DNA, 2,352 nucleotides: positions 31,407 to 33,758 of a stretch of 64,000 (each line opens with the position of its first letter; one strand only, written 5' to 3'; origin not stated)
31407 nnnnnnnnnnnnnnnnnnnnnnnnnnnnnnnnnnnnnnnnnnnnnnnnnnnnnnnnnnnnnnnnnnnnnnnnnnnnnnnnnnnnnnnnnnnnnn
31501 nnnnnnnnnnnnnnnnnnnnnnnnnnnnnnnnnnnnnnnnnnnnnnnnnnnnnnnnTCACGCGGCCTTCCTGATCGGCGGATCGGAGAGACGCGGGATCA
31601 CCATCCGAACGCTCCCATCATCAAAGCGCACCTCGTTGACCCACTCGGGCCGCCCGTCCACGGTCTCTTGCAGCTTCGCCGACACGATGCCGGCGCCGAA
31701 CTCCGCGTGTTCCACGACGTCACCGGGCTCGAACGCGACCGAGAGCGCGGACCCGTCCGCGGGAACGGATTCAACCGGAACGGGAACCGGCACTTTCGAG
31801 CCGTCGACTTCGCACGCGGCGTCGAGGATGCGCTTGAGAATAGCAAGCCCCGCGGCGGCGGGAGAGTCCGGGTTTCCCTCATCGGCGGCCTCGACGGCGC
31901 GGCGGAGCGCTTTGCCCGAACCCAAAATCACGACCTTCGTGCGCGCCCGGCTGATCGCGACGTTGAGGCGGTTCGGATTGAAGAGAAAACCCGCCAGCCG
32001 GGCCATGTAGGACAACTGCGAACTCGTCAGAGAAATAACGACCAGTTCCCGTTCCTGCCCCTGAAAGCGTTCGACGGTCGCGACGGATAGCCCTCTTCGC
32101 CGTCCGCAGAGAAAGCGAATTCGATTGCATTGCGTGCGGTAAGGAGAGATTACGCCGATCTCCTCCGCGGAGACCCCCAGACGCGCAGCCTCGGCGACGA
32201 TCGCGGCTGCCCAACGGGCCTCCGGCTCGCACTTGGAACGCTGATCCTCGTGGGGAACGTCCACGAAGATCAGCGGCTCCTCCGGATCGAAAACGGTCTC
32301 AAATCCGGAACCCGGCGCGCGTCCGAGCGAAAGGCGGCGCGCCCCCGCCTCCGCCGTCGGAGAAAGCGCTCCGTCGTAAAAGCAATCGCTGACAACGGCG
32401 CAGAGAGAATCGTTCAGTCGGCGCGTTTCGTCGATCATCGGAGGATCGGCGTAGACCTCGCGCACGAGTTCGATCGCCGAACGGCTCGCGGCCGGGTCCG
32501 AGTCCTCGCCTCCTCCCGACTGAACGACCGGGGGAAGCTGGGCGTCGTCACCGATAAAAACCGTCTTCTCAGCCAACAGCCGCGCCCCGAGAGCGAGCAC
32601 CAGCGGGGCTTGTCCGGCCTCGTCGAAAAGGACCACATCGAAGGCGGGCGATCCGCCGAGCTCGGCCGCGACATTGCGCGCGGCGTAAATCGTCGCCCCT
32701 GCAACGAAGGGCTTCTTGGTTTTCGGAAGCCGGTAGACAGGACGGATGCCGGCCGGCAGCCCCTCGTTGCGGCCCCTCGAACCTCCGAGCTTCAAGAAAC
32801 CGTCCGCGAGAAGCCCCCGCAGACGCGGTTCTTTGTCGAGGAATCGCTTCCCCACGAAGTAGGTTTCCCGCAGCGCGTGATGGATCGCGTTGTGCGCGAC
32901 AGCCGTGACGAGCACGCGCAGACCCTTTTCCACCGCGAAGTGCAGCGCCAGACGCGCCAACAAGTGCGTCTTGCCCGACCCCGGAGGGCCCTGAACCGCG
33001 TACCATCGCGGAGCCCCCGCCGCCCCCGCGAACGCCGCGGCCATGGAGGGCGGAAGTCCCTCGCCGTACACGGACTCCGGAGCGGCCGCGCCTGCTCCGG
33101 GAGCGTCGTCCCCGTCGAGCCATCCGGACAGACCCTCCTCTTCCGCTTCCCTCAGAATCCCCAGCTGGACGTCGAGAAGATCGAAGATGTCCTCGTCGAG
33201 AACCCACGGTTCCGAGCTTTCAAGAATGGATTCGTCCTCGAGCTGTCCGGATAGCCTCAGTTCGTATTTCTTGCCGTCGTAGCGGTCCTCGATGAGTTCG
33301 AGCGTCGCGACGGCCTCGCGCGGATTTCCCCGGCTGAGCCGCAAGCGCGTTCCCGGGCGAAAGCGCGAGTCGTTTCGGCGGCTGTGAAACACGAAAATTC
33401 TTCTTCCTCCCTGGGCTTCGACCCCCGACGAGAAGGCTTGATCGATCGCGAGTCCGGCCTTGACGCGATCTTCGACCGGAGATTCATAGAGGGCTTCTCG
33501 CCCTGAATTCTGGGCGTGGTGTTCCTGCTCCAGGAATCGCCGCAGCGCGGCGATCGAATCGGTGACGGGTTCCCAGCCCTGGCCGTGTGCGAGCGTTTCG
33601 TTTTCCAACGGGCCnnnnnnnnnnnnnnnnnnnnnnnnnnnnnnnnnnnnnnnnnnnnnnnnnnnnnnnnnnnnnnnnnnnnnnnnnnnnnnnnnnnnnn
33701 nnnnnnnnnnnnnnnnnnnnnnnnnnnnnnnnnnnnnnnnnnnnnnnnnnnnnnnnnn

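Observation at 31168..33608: Translationally coupled Upf1-like SF1 helicase + YacP/Rae1-like NYN RNase embedded in an rRNA-methyltransferase operon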

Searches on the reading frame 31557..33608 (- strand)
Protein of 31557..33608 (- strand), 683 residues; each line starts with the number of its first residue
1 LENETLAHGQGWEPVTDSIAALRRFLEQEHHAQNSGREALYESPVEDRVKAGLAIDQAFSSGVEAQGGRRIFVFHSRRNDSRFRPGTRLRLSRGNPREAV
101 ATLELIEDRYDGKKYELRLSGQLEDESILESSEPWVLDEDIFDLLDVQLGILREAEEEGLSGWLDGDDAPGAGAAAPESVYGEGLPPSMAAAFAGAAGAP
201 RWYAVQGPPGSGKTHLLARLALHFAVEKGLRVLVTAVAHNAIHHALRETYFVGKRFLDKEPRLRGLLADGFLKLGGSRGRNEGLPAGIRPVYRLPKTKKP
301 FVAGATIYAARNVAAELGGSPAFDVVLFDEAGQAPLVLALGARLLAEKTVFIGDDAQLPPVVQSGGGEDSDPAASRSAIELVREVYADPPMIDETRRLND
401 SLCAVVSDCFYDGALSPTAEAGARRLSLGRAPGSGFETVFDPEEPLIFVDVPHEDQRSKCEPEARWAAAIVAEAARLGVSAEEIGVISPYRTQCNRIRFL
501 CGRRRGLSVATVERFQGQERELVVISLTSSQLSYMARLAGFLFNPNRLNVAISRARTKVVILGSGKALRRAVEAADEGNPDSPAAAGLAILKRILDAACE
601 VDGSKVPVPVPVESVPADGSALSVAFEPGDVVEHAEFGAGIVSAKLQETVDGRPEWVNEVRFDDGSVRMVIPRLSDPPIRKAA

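Call 3: search_protein_families(library=pfam, proteins=[window:31557-33608:-], max_evalue=0.01)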
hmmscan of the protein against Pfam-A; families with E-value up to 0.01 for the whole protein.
window:31557-33608:- (683 aa): 9 families
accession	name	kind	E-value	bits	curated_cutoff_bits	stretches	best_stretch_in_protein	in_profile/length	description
PF13087.12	AAA_12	-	1.2e-29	103.8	27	1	380-564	7-193/195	AAA domain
PF13086.12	AAA_11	-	5.8e-14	52.9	27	2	322-364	213-256/257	AAA domain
PF01443.25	Viral_helicase1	-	1.3e-08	35.4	21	0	504-562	178-227/228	Viral superfamily 1 RNA helicase core domain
PF13604.12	AAA_30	-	3.3e-08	33.9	27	1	194-247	11-63/191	AAA domain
PF13245.12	AAA_19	-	0.00045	20.8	25.1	1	201-361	12-132/134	AAA domain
PF25199.1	nSTAND_NTPase5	-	0.001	19.4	34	1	197-234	38-75/145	Novel STAND NTPase 5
PF13538.12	UvrD_C_2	-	0.0017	18.6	27.4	0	509-561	4-51/52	UvrD-like helicase C-terminal domain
PF13191.12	AAA_16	-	0.0019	19.2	32.6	1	196-240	20-63/167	AAA ATPase domain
PF05729.18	NACHT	-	0.0045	17.3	26.7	1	203-228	3-28/167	NACHT domain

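Call 5: search_protein_families(library=padloc, proteins=[window:31557-33608:-], max_evalue=1)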
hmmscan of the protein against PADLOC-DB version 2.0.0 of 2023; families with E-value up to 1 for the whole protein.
window:31557-33608:- (683 aa): 13 families
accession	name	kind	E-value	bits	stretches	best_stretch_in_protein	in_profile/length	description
PDLC03920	MkoA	-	3.9e-52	175.8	2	312-597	784-1096/1112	-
PDLC03921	MkoA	-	2.7e-25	86.3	3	481-569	1479-1571/1607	-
PDLC03924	MkoC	-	3.9e-25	86.2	3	463-571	833-950/1136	-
PDLC02895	DpdJ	-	2.8e-21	72.2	1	184-577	46-465/2112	DpdJ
PDLC05009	PDC-S37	-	3.3e-12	43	2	320-360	935-975/1550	-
PDLC02194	Hhe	-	0.00035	15.8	1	319-382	1377-1443/1911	-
PDLC04475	PDC-M16A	-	0.00066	16.3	1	347-363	169-185/721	-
PDLC04140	mad8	-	0.00086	16.9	1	201-227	28-54/314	mads_8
PDLC04476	PDC-M16A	-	0.0043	13.5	1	346-363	165-182/691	-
PDLC04472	PDC-M16A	-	0.018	11.4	1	347-361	378-392/930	-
PDLC02884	DpdH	-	0.019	10.8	1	202-248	117-162/1136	DpdH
PDLC01734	typeIV_RecD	-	0.032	10.5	0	342-361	457-476/763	RecD_0_IVD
PDLC01765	Cas3c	-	0.045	10.7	1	192-242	175-225/612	-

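Call 6: search_protein_families(library=ncbifam, proteins=[window:31557-33608:-], max_evalue=0.1)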
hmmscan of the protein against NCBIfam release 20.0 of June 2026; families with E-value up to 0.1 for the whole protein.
window:31557-33608:- (683 aa): 10 families
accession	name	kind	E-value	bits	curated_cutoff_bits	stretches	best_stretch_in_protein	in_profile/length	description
NF040671.1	PLuB_AAA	exception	1.5e-40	138.5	999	2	320-568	960-1235/1256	PLuB system helicase-like protein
TIGR00376.1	TIGR00376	hypoth_equivalog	1.4e-35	122.9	348.9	2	308-569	349-615/639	IGHMBP2 family helicase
NF058533.1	antiphage_ProA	equivalog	1.5e-10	39.2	1500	2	320-361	1301-1342/1903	anti-phage protein ProA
TIGR01448.2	helicase_RecD2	equivalog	6.9e-05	21.2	500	1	511-576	644-701/713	SF1B family DNA helicase RecD2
TIGR03348.1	VI_IcmF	equivalog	0.0027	15.7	388.15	1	202-228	113-139/1168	type VI secretion system membrane subunit TssM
NF042953.1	Hhe_antiphage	equivalog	0.0028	15.1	2000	1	319-361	1278-1320/1797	DUF4011 domain-containing anti-phage protein Hhe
TIGR03499.1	FlhF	equivalog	0.0042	17.1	174.15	1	200-232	198-231/286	flagellar biosynthesis GTPase FlhF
NF006038.0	PRK08181.1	subfamily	0.014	14.7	317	1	205-237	112-143/271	transposase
TIGR03420.1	DnaA_homol_Hda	equivalog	0.055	13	194.8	1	197-225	35-63/226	DnaA regulatory inactivator Hda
NF038214.1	IS21_help_AAA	equivalog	0.065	12.9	200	0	205-236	95-125/232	IS21-like element helper ATPase IstB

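Call 8: find_homologous_proteins(query=window:31557-33608:-, max_evalue=1e-10)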
Query window:31557-33608:- (683 aa): 206 proteins with E <= 1e-10 among 8000 candidates; the best 120 are listed.
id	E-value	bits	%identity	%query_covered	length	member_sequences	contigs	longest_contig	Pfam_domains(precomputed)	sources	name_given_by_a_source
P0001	0.0e+0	1509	100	100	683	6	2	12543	PF13087.13,PF13086.13,PF01443.25,PF13604.13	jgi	-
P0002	0.0e+0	1258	82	100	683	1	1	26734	PF13087.13,PF13086.13,PF01443.25,PF13604.13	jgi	jgi:DNA replication ATP-dependent helicase Dna2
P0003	0.0e+0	1229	80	100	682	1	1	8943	PF13087.13,PF13086.13,PF01443.25,PF13604.13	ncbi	-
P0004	0.0e+0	1200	77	100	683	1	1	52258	PF13087.13,PF13086.13,PF01443.25,PF13604.13,PF13245.13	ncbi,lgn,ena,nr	ncbi:MAG: hypothetical protein COB53_02255 [Elusimicrobia bacterium]|nr:MAG: hypothetical protein CO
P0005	0.0e+0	1197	78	100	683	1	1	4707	PF13087.13,PF13086.13,PF01443.25,PF13604.13,PF13245.13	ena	-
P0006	0.0e+0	1189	78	100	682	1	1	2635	PF13538.13,PF13087.13,PF13086.13,PF01443.25,PF13604.13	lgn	-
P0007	9.8e-247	839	57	100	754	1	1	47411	PF13087.13,PF13086.13,PF01443.25,PF13604.13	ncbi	ncbi:MAG: AAA domain-containing protein [Elusimicrobiota bacterium]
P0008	2.2e-239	814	58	98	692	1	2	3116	PF13087.13,PF13086.13,PF01443.25,PF13604.13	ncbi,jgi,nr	ncbi:MAG TPA: ATP-binding protein [Elusimicrobiota bacterium]|jgi:DNA replication ATP-dependent heli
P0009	5.5e-236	803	56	98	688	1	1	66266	PF13087.13,PF13086.13,PF01443.25,PF13604.13,PF13245.13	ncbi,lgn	ncbi:MAG: ATP-binding protein [Elusimicrobiota bacterium]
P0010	3.5e-229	781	54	99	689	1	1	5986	PF13087.13,PF13086.13,PF01443.25,PF13604.13,PF13245.13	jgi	jgi:DNA replication ATP-dependent helicase Dna2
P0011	1.7e-228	779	57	93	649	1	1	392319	PF13087.13,PF13086.13,PF01443.25,PF13604.13,PF13245.13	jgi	jgi:DNA replication ATP-dependent helicase Dna2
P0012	2.1e-228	778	55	98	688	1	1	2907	PF13087.13,PF13086.13,PF01443.25,PF13604.13,PF13245.13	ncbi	-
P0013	3.6e-228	777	58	97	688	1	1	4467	PF13087.13,PF13086.13,PF01443.25,PF13604.13,PF13245.13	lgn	-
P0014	4.5e-227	774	55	98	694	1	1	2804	PF13538.13,PF13087.13,PF13086.13,PF01443.25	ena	-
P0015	1.4e-224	766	57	97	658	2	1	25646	PF13087.13,PF13086.13,PF01443.25,PF13604.13,PF13245.13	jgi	-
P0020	4.5e-222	757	55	97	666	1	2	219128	PF13087.13,PF13086.13,PF01443.25,PF13604.13,PF13245.13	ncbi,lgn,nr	ncbi:MAG: AAA family ATPase [Elusimicrobia bacterium]|nr:AAA family ATPase [Elusimicrobiota bacteriu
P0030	2.3e-214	732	59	87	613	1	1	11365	PF13087.13,PF13086.13,PF01443.25,PF13604.13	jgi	-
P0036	7.6e-166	571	48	96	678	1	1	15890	PF13087.13,PF13086.13,PF13604.13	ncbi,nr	ncbi:MAG: ATP-binding protein [Elusimicrobia bacterium]|nr:ATP-binding protein [Elusimicrobiota bact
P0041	5.3e-155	536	51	80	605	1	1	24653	PF13087.13,PF13086.13,PF13604.13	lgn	-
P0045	1.0e-136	475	46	84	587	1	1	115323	PF13087.13,PF13086.13,PF13604.13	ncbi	-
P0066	2.5e-64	236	34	85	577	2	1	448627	PF13087.13,PF13086.13,PF13604.13,PF13245.13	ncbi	ncbi:MAG: DEAD/DEAH box helicase [Chloroflexota bacterium]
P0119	1.1e-42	165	31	80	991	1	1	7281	PF13087.13,PF13086.13,PF12705.14,PF13604.13,PF08696.18,PF13245.13,PF13191.13,PF00580.28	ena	-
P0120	3.8e-42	163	30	81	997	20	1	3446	PF13087.13,PF13086.13,PF12705.14,PF13604.13,PF08696.18,PF13245.13,PF13191.13,PF00580.28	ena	-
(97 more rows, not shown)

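Call 11: find_related_loci(query=A1, collection=genome_contigs, flank=10000)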
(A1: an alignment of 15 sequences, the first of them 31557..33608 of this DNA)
Query A1 (683 aa) in genome_contigs; peptide patterns used: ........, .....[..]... (x = any residue, [..] = any of these).
600 stretches matched a pattern (row limit reached: there are more); 409 encode a relative of the query (tblastn E <= 1e-3); the best 80 are kept; 80 distinct loci.
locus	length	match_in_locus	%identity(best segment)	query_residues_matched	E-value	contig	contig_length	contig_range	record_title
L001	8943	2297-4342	80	1-683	0e+0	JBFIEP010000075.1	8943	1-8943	MAG: Elusimicrobiota bacterium isolate Mix_sand11.2021.09.D.84 k141_3546533_length_8943_cov_7.0000, whole genome shotgun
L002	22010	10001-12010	56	12-681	0e+0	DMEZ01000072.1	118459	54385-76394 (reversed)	MAG TPA_asm: Elusimicrobia bacterium isolate UBA9639 contig_677, whole genome shotgun sequence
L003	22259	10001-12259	57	1-682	0e+0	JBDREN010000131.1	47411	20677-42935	MAG: Elusimicrobiota bacterium isolate MEGAHIT-group-1.316 k141_6611597, whole genome shotgun sequence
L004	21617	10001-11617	34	19-568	6e-69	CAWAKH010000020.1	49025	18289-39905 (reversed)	MAG: uncultured Chloroflexia bacterium isolate MFD02416.bin.1.374 genome assembly, contig: contig_47582, whole genome sh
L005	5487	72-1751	32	13-588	9e-68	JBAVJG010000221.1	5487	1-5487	MAG: Anaerolineales bacterium isolate MFD01311_ilm_asm_bin16 k127_6602, whole genome shotgun sequence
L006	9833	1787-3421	35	22-569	4e-64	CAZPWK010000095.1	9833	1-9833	MAG TPA_asm: uncultured Acidobacteriota bacterium isolate binchicken_co342_102 genome assembly, contig: NODE_1613_length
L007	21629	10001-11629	34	19-564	1e-63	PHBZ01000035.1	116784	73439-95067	MAG: Chloroflexi bacterium HGW-Chloroflexi-10 Ig3397_v2_scaffold_367, whole genome shotgun sequence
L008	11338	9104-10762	35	17-569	3e-63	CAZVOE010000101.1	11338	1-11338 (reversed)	MAG TPA_asm: uncultured Acidobacteriota bacterium isolate binchicken_co58_72 genome assembly, contig: NODE_4511_length_1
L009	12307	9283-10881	31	22-563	3e-54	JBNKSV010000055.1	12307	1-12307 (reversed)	MAG: Sedimenticolaceae bacterium isolate B1.bin.13.strict NODE_55_length_12307_cov_3.650204, whole genome shotgun sequen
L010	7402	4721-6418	30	22-606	6e-54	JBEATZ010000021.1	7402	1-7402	MAG: Planctomycetota bacterium isolate NASQAN2011_099_B_bin.3 scaffold_850811, whole genome shotgun sequence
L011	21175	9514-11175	32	3-563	3e-52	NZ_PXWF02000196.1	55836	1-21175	Massilia glaciei strain B448-2 contig196, whole genome shotgun sequence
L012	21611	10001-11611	32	22-563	2e-48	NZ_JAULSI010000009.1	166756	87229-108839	Massilia brevitalea strain CGMCC 1.10731 Scaffold9, whole genome shotgun sequence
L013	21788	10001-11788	29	18-566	2e-44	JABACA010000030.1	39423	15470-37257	MAG: Mariniblastus sp. isolate bin94s NODE_30_length_39423_cov_7.490373, whole genome shotgun sequence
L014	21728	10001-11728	28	40-602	9e-44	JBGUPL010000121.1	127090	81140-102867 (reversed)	MAG: Bacteroidales bacterium isolate ruminal_MAG_164 ruminal_MAG_164_contig_0121, whole genome shotgun sequence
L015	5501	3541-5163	30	29-568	3e-39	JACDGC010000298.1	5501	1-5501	MAG: Ktedonobacterales bacterium isolate MGR_bin402 SD2908_NODE_7324_length_5501_cov_0.805173, whole genome shotgun sequ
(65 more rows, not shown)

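Call 20: search_protein_families(library=pfam, proteins=[L002:17549-20491:+, L002:11932-13638:+, L002:13954-15894:-, L002:14920-15963:+], max_evalue=0.001)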
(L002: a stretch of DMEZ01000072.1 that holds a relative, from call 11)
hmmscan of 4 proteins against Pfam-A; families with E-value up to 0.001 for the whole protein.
L002:17549-20491:+ (980 aa): 2 families
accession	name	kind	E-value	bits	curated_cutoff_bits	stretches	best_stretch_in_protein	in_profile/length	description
PF12705.13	PDDEXK_1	-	3.2e-39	135.8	22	1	701-966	2-247/247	PD-(D/E)XK nuclease superfamily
PF13361.12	UvrD_C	-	0.00026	21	25.6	0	506-580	294-347/350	UvrD-like helicase C-terminal domain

L002:11932-13638:+ (568 aa): 0 families

L002:13954-15894:- (646 aa): 2 families
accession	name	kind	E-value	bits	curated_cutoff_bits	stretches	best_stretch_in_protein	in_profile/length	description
PF00370.27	FGGY_N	-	6.9e-75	252.2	28.8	1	152-398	1-245/245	FGGY family of carbohydrate kinases, N-terminal domain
PF02782.22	FGGY_C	-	4.1e-46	157.7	27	1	408-596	2-197/198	FGGY family of carbohydrate kinases, C-terminal domain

L002:14920-15963:+ (347 aa): 0 families

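Call 22: find_encoding_contigs(protein=P0011, flank=10000, max_places=2)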
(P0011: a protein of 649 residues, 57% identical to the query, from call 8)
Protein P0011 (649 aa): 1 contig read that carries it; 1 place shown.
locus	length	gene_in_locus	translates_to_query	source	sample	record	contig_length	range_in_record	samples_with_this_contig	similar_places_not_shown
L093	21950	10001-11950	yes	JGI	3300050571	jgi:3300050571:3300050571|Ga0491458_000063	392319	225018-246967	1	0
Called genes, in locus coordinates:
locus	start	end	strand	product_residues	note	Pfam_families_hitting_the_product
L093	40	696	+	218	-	PF21948:LplA-B_cat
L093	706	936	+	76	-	PF01037:AsnC_trans_reg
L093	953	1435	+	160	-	PF00072:Response_reg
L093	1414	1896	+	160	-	PF00072:Response_reg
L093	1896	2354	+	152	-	-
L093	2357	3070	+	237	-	PF13398:Peptidase_M50B (weak)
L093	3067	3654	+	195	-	-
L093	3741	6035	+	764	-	PF05359:DUF748, PF13116:YhdP (faint), PF05170:AsmA (weak)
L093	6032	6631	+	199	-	PF00156:Pribosyltran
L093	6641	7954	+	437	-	PF00206:Lyase_1, PF10397:ADSL_C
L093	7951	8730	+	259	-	PF01887:SAM_HAT_N, PF20257:SAM_HAT_C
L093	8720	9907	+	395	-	PF17785:PUA_3, PF02475:TRM5-TYW2_MTfase (weak), PF03602:Cons_hypoth95 (weak), PF05175:MTS (weak), PF13649:Methyltransf_25 (weak), PF13847:Methyltransf_31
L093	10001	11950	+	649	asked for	PF01443:Viral_helicase1 (faint), PF13086:AAA_11 (weak), PF13245:AAA_19 (faint), PF13604:AAA_30 (faint), PF13086:AAA_11 (weak), PF13087:AAA_12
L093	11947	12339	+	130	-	-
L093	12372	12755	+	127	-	PF00072:Response_reg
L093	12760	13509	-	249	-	PF00563:EAL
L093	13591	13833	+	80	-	-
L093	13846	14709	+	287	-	PF00892:EamA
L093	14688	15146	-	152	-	-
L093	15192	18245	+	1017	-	PF12705:PDDEXK_1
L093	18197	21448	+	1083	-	PF00580:UvrD-helicase, PF13245:AAA_19, PF13361:UvrD_C, PF13538:UvrD_C_2 (weak), PF12705:PDDEXK_1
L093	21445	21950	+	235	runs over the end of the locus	PF00912:Transgly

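Call 23: find_encoding_contigs(protein=P0020, flank=10000, max_places=2)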
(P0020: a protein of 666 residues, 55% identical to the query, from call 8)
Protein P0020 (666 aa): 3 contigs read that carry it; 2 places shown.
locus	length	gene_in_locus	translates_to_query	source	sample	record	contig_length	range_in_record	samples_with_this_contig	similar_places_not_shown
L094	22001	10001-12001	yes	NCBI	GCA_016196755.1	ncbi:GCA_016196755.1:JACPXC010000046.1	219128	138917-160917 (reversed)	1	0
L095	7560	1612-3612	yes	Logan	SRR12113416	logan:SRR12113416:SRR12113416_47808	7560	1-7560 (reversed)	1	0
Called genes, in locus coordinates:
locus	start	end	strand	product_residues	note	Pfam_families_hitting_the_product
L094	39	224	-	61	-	PF02371:Transposase_20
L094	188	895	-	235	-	PF01548:DEDD_Tnp_IS110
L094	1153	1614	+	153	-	PF00072:Response_reg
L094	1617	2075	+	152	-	-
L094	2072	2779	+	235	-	PF13398:Peptidase_M50B (faint)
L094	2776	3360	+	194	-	-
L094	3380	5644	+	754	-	PF05170:AsmA (weak), PF05359:DUF748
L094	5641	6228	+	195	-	PF00156:Pribosyltran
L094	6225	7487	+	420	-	PF01306:LacY_symp (weak), PF07690:MFS_1, PF12832:MFS_1_like, PF07690:MFS_1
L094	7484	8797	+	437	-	PF00206:Lyase_1, PF10397:ADSL_C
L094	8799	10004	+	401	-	PF17785:PUA_3, PF10672:Methyltrans_SAM, PF02475:TRM5-TYW2_MTfase (weak), PF06325:PrmA (weak), PF03602:Cons_hypoth95 (faint), PF13847:Methyltransf_31 (weak), PF13649:Methyltransf_25 (weak)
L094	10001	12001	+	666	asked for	PF13086:AAA_11, PF13604:AAA_30, PF01443:Viral_helicase1 (faint), PF13245:AAA_19 (faint), PF13087:AAA_12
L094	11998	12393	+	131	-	-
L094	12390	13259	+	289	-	-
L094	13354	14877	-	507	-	PF04134:DCC1-like, PF00753:Lactamase_B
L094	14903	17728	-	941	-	PF00004:AAA, PF17862:AAA_lid_3, PF01434:Peptidase_M41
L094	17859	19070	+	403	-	-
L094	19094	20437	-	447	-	PF00512:HisKA, PF02518:HATPase_c, PF00072:Response_reg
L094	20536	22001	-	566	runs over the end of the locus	PF00989:PAS, PF13188:PAS_8 (faint), PF08447:PAS_3, PF08448:PAS_4, PF13426:PAS_9, PF00512:HisKA, PF02518:HATPase_c, PF00072:Response_reg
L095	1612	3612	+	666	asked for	PF13086:AAA_11, PF13604:AAA_30, PF01443:Viral_helicase1 (faint), PF13245:AAA_19 (faint), PF13087:AAA_12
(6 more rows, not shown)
